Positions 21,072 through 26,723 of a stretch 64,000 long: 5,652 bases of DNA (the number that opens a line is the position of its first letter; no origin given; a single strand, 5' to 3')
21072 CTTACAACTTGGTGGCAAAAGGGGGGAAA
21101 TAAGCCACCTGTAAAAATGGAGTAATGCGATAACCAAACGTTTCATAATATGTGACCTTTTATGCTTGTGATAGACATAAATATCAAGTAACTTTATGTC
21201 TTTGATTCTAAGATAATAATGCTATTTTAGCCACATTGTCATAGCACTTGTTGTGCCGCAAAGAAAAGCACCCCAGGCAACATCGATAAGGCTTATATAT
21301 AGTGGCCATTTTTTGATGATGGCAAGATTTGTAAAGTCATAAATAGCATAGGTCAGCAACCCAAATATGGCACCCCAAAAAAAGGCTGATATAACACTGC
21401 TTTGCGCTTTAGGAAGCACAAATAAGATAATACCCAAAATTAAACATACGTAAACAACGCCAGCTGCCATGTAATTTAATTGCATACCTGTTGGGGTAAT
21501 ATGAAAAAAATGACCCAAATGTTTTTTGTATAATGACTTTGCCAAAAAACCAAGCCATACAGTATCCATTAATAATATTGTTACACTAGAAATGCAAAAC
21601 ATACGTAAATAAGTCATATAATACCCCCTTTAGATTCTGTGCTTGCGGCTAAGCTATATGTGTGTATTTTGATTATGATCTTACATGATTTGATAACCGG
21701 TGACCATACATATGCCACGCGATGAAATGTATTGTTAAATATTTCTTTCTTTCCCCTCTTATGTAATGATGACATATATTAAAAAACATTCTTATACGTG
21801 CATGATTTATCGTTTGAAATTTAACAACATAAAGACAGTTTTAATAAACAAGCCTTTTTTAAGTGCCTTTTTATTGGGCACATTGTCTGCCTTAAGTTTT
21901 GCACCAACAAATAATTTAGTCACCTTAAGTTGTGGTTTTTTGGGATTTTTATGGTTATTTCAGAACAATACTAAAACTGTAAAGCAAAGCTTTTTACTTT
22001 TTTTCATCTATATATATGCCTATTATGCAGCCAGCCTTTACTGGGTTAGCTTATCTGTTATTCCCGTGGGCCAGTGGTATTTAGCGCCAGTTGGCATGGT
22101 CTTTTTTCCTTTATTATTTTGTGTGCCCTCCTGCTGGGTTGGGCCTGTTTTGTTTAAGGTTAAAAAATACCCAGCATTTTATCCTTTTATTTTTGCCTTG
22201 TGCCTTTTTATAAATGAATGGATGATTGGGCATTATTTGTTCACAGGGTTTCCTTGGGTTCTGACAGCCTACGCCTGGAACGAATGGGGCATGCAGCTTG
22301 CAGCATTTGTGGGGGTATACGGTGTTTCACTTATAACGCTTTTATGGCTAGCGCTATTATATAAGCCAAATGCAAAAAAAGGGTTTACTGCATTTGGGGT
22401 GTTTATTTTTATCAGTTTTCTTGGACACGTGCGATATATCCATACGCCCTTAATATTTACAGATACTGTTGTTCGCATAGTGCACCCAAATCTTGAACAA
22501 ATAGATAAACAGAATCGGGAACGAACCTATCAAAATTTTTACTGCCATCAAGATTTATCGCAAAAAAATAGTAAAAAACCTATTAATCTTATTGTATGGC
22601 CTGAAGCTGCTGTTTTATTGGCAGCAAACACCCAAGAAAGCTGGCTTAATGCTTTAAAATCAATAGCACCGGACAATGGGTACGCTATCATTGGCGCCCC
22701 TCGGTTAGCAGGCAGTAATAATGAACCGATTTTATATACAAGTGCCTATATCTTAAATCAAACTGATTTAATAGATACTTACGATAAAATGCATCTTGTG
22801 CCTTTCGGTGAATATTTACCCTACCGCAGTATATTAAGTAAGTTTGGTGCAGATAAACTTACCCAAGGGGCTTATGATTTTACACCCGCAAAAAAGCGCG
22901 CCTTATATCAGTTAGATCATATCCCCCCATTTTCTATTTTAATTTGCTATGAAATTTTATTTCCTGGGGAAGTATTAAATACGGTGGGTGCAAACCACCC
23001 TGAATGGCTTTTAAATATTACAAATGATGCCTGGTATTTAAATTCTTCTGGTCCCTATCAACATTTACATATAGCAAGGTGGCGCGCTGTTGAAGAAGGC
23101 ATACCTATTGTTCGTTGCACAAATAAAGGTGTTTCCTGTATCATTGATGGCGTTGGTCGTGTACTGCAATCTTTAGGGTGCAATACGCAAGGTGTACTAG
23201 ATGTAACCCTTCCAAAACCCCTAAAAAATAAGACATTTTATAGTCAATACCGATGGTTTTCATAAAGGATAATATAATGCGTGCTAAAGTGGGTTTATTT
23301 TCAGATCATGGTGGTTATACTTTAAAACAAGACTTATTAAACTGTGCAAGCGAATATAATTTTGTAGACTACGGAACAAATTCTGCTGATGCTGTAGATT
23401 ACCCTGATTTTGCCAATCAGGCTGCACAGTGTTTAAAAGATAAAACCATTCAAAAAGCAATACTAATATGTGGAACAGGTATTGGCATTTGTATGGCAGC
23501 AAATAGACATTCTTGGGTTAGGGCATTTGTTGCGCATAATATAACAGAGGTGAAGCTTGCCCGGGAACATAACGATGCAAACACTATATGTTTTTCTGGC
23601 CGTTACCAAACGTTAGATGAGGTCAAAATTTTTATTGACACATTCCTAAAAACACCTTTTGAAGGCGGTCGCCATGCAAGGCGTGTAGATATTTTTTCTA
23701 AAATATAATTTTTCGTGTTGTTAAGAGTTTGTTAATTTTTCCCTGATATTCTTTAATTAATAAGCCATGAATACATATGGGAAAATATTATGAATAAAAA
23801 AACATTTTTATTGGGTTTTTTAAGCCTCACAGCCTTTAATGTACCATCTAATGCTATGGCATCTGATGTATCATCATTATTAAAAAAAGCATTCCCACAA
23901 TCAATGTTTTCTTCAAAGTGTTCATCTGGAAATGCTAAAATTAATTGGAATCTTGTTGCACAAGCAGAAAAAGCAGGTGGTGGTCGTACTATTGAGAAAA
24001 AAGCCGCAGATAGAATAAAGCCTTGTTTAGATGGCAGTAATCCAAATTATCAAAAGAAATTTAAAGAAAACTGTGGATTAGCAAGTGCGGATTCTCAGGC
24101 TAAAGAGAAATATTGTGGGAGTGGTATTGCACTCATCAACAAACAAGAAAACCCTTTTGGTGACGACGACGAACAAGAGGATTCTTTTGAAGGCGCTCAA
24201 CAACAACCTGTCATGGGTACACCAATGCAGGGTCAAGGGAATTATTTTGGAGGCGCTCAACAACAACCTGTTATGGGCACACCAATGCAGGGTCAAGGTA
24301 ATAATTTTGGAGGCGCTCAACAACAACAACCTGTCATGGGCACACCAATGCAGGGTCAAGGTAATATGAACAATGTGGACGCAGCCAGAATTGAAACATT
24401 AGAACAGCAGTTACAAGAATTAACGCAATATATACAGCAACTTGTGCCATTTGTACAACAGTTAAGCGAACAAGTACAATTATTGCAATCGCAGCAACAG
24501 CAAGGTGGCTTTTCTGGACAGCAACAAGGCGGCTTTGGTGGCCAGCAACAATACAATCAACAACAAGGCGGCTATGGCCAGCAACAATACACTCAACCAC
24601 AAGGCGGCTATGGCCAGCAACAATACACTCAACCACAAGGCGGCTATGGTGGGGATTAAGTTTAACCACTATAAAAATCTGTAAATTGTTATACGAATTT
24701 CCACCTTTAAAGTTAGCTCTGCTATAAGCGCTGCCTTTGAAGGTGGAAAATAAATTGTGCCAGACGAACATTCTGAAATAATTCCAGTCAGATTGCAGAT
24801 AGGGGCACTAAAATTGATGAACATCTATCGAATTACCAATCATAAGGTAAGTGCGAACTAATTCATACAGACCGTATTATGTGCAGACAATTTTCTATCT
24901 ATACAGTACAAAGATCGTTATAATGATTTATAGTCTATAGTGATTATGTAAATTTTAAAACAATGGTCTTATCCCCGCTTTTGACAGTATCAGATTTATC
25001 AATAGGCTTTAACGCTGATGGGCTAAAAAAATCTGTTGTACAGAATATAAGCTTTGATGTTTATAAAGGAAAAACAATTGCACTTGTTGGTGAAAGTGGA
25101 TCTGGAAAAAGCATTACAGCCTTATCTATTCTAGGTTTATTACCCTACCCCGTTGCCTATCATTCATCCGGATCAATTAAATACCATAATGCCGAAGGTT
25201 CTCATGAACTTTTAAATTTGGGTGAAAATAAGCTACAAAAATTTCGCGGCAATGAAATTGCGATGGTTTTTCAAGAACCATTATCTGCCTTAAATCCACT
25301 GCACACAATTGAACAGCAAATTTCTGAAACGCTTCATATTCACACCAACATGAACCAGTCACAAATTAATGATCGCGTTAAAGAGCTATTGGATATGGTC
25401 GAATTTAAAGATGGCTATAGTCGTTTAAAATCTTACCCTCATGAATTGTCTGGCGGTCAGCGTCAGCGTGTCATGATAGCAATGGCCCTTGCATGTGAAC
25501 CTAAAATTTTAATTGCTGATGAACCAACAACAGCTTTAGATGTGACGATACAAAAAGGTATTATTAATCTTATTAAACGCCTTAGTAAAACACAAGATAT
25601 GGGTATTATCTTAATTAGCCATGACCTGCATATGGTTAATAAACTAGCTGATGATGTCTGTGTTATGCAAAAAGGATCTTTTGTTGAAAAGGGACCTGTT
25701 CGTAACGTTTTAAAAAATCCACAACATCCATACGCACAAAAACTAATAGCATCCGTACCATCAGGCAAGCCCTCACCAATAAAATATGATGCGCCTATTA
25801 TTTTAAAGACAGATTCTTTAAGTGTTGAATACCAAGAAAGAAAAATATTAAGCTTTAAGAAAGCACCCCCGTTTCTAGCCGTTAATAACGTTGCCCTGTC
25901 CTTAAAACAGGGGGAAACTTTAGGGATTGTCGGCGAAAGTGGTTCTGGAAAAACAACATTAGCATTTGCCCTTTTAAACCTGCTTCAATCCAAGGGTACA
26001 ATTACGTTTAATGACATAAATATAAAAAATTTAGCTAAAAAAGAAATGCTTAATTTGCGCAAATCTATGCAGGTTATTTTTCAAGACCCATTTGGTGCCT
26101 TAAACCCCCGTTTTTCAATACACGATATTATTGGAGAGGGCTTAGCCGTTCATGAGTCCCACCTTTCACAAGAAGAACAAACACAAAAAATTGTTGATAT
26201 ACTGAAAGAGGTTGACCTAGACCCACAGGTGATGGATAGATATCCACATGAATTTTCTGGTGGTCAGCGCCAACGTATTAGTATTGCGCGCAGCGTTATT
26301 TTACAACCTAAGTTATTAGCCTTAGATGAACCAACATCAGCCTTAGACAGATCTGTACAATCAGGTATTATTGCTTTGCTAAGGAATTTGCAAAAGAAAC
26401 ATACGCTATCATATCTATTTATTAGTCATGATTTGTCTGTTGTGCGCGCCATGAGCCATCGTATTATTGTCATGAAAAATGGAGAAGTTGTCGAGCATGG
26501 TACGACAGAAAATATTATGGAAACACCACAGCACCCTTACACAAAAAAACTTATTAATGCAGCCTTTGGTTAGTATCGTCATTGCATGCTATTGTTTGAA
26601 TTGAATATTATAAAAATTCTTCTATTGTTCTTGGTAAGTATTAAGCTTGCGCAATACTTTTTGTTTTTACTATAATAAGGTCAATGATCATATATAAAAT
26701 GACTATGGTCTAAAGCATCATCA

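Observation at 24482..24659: Sup35-like Q/G/Y oligopeptide-repeat tail (candidate prion-like or phase-separating domain) on a Sec-exported bacterial protein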

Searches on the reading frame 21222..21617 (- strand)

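Call 48: search_protein_families(library=pfam, proteins=[window:21222-21617:-], max_evalue=0.00001)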
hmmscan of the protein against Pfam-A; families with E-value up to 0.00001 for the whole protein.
window:21222-21617:- (131 aa): 1 family
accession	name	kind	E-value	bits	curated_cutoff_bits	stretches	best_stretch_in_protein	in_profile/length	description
PF09945.14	DUF2177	-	6.3e-33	114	26.9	1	4-128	2-123/124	Predicted membrane protein (DUF2177)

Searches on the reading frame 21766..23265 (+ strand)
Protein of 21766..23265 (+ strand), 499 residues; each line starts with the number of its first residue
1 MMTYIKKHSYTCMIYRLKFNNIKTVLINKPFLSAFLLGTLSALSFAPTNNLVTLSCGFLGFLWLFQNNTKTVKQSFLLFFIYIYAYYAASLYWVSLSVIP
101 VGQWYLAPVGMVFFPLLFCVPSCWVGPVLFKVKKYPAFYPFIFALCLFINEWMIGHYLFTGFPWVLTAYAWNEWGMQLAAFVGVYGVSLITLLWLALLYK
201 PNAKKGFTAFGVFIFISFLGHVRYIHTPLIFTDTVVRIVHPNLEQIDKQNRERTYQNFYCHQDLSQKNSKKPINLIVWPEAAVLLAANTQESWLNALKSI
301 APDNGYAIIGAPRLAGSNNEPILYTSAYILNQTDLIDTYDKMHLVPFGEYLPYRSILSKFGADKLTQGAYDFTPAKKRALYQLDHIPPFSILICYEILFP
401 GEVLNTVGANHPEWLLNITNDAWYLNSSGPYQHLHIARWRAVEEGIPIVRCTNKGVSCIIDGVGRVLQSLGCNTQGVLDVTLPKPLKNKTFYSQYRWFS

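Call 3: search_protein_families(library=pfam, proteins=[window:21766-23265:+], max_evalue=1)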
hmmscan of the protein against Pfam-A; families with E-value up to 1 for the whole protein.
window:21766-23265:+ (499 aa): 2 families
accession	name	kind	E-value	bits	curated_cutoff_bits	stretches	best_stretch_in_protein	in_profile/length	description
PF00795.27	CN_hydrolase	-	1.6e-26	93.6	23.2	1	256-483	16-247/256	Carbon-nitrogen hydrolase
PF20154.4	LNT_N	-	3.6e-16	60.2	27.1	1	38-193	2-155/159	Apolipoprotein N-acyltransferase N-terminal domain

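Call 72: list_cluster_members(proteins=[P0001, P0003, P0005, P0007, window:21766-23262:+])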
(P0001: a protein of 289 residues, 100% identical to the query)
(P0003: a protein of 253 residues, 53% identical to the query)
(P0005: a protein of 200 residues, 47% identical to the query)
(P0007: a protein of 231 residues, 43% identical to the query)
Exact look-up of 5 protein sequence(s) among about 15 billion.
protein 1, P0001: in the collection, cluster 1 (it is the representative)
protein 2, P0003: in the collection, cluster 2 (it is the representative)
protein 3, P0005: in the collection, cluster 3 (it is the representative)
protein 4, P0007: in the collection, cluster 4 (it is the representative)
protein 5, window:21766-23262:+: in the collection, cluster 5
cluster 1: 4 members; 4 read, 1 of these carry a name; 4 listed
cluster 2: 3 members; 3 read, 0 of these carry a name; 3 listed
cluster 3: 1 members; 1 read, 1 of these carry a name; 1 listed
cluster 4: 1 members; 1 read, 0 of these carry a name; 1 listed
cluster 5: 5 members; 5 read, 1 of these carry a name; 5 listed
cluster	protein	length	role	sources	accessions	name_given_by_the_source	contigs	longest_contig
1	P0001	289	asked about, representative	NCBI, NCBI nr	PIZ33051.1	MAG: hypothetical protein COY39_03805 [Alphaproteobacteria bacterium ...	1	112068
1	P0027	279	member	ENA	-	-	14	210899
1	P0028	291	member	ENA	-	-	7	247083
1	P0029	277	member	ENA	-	-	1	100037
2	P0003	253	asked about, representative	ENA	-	-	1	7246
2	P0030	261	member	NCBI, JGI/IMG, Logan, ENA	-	-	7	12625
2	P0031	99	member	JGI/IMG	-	-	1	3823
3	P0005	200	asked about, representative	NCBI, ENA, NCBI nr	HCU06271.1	MAG TPA: hypothetical protein DIC42_01615 [Holosporales bacterium] | hypothetical protein [Holosporales bacterium]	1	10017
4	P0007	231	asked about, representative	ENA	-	-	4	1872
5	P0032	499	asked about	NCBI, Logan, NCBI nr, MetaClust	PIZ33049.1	MAG: apolipoprotein N-acyltransferase [Alphaproteobacteria bacterium ... | \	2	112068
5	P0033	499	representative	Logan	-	-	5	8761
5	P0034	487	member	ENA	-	-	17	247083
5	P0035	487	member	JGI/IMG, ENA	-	-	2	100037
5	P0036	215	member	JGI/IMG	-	-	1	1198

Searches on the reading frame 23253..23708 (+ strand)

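Call 3: search_protein_families(library=pfam, proteins=[window:23253-23708:+], max_evalue=1)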
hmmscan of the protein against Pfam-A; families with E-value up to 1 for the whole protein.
window:23253-23708:+ (151 aa): 1 family
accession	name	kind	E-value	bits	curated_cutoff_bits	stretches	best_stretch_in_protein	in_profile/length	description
PF02502.23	LacAB_rpiB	-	7.4e-44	149.5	24.7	1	14-146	2-136/138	Ribose/Galactose Isomerase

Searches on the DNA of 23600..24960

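Call 79: search_rna_families(source=window, start=23600, end=24960, threshold=evalue, max_evalue=1)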
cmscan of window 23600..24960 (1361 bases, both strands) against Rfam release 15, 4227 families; matches with E-value up to 1: 2.
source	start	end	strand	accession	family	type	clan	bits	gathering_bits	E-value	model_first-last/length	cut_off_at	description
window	24698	24749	+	RF04114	MIR4374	Gene; miRNA;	-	20.4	105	0.26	35-86/119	no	MIR4374 microRNA precursor family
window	23617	23662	+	RF03904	MIR7991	Gene; miRNA;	-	19.3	58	0.68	1-47/47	no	MIR7991 microRNA precursor family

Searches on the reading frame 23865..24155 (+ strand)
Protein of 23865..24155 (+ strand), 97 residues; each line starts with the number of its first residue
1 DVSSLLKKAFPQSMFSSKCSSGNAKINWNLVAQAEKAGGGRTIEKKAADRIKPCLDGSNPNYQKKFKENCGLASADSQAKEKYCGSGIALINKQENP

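Call 52: find_homologous_proteins(query=A4, max_evalue=0.001)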
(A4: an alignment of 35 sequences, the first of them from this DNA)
Query A4 (35 sequences): 261 candidates shared short words with the query, none scored E <= 0.001.

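Call 53: search_solved_structures(query=A4, max_evalue=10, show_alignments=2)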
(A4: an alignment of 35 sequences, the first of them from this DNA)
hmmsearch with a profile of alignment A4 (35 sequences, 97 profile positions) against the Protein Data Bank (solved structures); distinct sequences matched with E-value up to 10: 0.

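Call 54: search_protein_families(library=pfam, alignment_id=A4, max_evalue=0.1)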
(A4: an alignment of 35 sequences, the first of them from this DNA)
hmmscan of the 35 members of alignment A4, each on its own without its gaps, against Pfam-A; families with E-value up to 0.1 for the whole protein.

A. member 1, seq(97 aa): 0 families

B. families by the number of members that match (of 35 scanned): 14 families
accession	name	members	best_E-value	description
PF04034.18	Ribo_biogen_C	2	0.023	Ribosome biogenesis protein, C-terminal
PF06717.16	DUF1202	1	0.0032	Protein of unknown function (DUF1202)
PF22130.1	Phage_gp38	1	0.02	Lactococcus phage gp38-like protein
PF16442.10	DUF5039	1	0.021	Domain of unknown function (DUF5039)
PF14318.11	Mononeg_mRNAcap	1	0.032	Mononegavirales mRNA-capping region V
PF10737.14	GerPC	1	0.038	Spore germination protein GerPC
PF02058.20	Guanylin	1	0.08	Guanylin precursor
PF03987.20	Autophagy_act_C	1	0.082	Autophagocytosis associated protein, active-site domain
PF22506.2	Cj1289-like_C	1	0.083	Cj1289-like, C-terminal domain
PF02731.20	SKIP_SNW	1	0.086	SKIP/SNW domain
PF06355.19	Aegerolysin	1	0.089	Aegerolysin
PF11092.13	Alveol-reg_P311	1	0.089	Neuronal protein 3.1 (p311)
PF16776.11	INPP5B_PH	1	0.096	Type II inositol 1,4,5-trisphosphate 5-phosphatase PH domain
PF09970.15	DUF2204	1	0.098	Nucleotidyl transferase of unknown function (DUF2204)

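Call 58: predict_structure(alignment_id=A4)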
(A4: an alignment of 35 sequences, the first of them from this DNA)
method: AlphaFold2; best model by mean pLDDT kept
length: 97 residues; sequences in the alignment: 35
mean_pLDDT: 89.6   pTM: 0.79
mean pLDDT of the five models: 89.6, 89.6, 89.1, 89.1, 87.9
residues with pLDDT >= 90: 64; 70-90: 32; 50-70: 1; < 50: 0
segments of 3 or more residues with pLDDT < 50: none
pLDDT, mean of each block of 10 residues (from residue 1): 91 83 93 93 91 85 93 92 91 79
secondary structure, 60 per line:
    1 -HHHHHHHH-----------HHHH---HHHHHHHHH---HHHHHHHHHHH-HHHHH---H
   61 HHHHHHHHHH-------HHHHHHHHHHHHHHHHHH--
elements in order: H2-9 H21-24 H28-36 H40-50 H52-56 H60-70 H78-95

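Call 64: fold_search(model_id=the predicted structure, library=pdb)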
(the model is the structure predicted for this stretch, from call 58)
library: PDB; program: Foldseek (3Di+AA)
matches with E <= 10: 47; with E <= 0.001: 0
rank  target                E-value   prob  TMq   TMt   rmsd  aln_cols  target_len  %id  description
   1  3aq0_G                3.4e+00  0.03  0.24  0.09  17.1       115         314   13  Ligand-bound form of Arabidopsis medium/long-chain length prenyl pyrophosphate synthase (surface polar residue mutant) (released 2011-01-19)
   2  4v8h_AT               4.5e+00  0.07  0.30  0.32   5.6        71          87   11  Crystal structure of HPF bound to the 70S ribosome. (released 2014-07-09)
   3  3aq0_B                4.7e+00  0.03  0.24  0.09  17.1       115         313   13  Ligand-bound form of Arabidopsis medium/long-chain length prenyl pyrophosphate synthase (surface polar residue mutant) (released 2011-01-19)
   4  3qdn_A                5.3e+00  0.07  0.35  0.16   7.0        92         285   16  Putative thioredoxin protein from Salmonella typhimurium (released 2011-02-09)
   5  4l8i_A                5.3e+00  0.03  0.25  0.22  17.5       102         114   15  Crystal structure of RSV epitope scaffold FFL_005 (released 2014-02-12)
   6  1fjg_T                6.0e+00  0.04  0.27  0.27   7.0        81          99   15  STRUCTURE OF THE THERMUS THERMOPHILUS 30S RIBOSOMAL SUBUNIT IN COMPLEX WITH THE ANTIBIOTICS STREPTOMYCIN, SPECTINOMYCI (released 2000-09-25)
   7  5fvc_C                6.0e+00  0.04  0.28  0.10  12.3        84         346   12  Structure of RNA-bound decameric HMPV nucleoprotein (released 2016-02-24)
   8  3d5r_C                6.3e+00  0.12  0.36  0.48   4.6        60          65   13  Crystal Structure of Efb-C (N138A) / C3d Complex (released 2008-09-09)
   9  5fvc_H                6.3e+00  0.04  0.28  0.10  12.3        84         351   12  Structure of RNA-bound decameric HMPV nucleoprotein (released 2016-02-24)
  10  5fvc_E                6.3e+00  0.04  0.27  0.09  12.3        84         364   12  Structure of RNA-bound decameric HMPV nucleoprotein (released 2016-02-24)
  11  5fvc_I                6.3e+00  0.04  0.27  0.09  12.3        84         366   12  Structure of RNA-bound decameric HMPV nucleoprotein (released 2016-02-24)
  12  5fvc_B                6.3e+00  0.04  0.28  0.09  12.3        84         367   12  Structure of RNA-bound decameric HMPV nucleoprotein (released 2016-02-24)
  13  3d5s_C                6.7e+00  0.11  0.36  0.48   4.6        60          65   13  Crystal Structure of Efb-C (R131A) / C3d Complex (released 2008-09-16)
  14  6w38_A                6.7e+00  0.09  0.31  0.11   5.4        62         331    6  Crystal structure of the FAM46C/Plk4 complex (released 2020-05-06)
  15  5jsb_B                6.7e+00  0.03  0.27  0.23  16.1       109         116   17  Crystal structure of Mcl1-inhibitor complex (released 2016-11-16)
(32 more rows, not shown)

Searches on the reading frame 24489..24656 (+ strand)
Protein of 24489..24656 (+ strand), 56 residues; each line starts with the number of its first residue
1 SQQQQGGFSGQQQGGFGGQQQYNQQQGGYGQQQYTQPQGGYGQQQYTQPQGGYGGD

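Call 16: search_solved_structures(query=window:24489-24656:+, max_evalue=10, show_alignments=5)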
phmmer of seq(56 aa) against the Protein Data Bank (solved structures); distinct sequences matched with E-value up to 10: 0.

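Call 47: find_homologous_proteins(query=window:24489-24656:+, max_evalue=10)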
Query seq(56 aa): 154 candidates shared short words with the query, none scored E <= 10.

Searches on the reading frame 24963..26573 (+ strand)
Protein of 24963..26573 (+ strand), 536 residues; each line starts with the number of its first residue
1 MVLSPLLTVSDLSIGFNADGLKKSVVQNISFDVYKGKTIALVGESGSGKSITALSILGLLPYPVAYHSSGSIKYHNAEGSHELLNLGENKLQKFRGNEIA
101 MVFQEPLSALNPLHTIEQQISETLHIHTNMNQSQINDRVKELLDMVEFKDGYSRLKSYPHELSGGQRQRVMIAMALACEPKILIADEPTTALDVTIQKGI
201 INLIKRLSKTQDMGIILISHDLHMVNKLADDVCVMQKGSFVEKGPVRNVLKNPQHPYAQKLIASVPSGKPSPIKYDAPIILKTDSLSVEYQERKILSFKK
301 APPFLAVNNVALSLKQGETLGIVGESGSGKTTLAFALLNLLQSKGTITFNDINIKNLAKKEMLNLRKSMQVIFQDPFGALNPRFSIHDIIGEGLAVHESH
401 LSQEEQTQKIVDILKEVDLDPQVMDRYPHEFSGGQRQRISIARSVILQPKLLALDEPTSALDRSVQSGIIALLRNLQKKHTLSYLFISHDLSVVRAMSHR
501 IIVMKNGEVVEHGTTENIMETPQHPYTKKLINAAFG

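Call 3: search_protein_families(library=pfam, proteins=[window:24963-26573:+], max_evalue=1)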
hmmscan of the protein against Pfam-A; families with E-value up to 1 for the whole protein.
window:24963-26573:+ (536 aa): 58 families (the best 25 are shown)
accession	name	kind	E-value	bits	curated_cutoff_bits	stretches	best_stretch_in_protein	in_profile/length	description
PF00005.33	ABC_tran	-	3.3e-65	219.2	25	2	307-459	1-137/137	ABC transporter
PF02463.25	SMC_N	-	4.3e-15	56.2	40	2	29-234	18-211/220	RecF/RecN/SMC N terminal domain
PF08352.17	oligo_HPY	-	1.3e-14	54.7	27.1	2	241-270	1-30/65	Oligopeptide/dipeptide transporter, C-terminal region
PF13555.12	AAA_29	-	4.9e-08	33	27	2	315-351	20-56/61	P-loop containing region of AAA domain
PF13304.12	AAA_21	-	6.2e-08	33.5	27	1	158-225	234-303/304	AAA domain, putative AbiEii toxin, Type IV TA system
PF13401.12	AAA_22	-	2.6e-07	31.5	27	2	322-350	10-33/130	AAA domain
PF20720.3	nSTAND3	-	4.3e-07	30.2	27.2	1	313-378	13-76/155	Novel STAND NTPase 3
PF01078.27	Mg_chelatase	-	1.8e-05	24.7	20.3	1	319-418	24-119/207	Magnesium chelatase, subunit ChlI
PF13191.12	AAA_16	-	3.9e-05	24.6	32.6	1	318-352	25-58/167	AAA ATPase domain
PF13166.12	AAA_13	-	0.00013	21.3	36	1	445-500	523-580/713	AAA domain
PF05729.18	NACHT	-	0.00014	22.2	26.7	1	320-344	3-27/167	NACHT domain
PF00004.35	AAA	-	0.00024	22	21.2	1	322-374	3-51/131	ATPase family associated with various cellular activities (AAA)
PF12775.13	AAA_7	-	0.00031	20.8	25.8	1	313-355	29-70/181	P-loop containing dynein motor region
PF04851.21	ResIII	-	0.0004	20.8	22.5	1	306-346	11-52/164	Type III restriction enzyme, res subunit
PF03193.22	RsgA_GTPase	-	0.00041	20.7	30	1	310-340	100-129/174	RsgA GTPase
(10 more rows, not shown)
